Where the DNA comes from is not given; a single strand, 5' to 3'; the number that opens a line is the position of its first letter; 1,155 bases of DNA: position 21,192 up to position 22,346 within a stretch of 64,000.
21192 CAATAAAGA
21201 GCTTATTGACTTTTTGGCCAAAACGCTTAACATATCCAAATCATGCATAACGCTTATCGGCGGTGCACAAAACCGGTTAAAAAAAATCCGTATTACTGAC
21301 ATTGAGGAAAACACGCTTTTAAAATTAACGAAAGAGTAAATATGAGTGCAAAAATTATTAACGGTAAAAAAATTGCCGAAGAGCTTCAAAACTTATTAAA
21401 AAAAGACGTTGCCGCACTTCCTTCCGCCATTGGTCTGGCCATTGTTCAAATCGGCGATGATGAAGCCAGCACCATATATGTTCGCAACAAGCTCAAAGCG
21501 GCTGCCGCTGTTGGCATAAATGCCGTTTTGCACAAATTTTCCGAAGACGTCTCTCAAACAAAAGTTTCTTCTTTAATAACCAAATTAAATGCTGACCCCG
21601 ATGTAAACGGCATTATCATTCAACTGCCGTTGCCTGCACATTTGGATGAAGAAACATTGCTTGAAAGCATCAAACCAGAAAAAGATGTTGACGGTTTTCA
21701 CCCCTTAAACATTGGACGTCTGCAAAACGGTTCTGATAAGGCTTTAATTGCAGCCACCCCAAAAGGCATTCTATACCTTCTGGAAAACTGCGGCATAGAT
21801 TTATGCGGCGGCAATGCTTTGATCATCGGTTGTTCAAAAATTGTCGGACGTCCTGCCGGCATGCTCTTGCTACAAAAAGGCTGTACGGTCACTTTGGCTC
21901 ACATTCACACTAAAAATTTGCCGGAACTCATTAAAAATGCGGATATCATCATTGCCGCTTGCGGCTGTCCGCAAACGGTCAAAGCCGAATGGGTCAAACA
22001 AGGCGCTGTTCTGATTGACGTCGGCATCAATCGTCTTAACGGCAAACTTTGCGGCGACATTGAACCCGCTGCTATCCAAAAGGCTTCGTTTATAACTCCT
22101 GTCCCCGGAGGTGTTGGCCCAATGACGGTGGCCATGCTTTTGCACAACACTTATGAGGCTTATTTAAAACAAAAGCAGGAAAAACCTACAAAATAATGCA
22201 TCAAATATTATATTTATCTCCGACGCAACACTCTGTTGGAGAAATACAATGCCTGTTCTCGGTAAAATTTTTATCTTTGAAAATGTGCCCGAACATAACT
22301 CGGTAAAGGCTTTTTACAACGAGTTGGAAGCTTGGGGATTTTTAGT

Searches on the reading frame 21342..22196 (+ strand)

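Call 31: search_protein_families(library=pfam, proteins=[window:21342-22196:+], max_evalue=0.001)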
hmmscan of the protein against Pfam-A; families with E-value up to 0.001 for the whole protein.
window:21342-22196:+ (284 aa): 2 families
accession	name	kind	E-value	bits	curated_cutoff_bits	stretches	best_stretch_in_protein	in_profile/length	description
PF02882.25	THF_DHG_CYH_C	-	1.5e-60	203.6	27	1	120-277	1-159/160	Tetrahydrofolate dehydrogenase/cyclohydrolase, NAD(P)-binding domain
PF00763.28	THF_DHG_CYH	-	4.4e-37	127.3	32.8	1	6-117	1-115/115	Tetrahydrofolate dehydrogenase/cyclohydrolase, catalytic domain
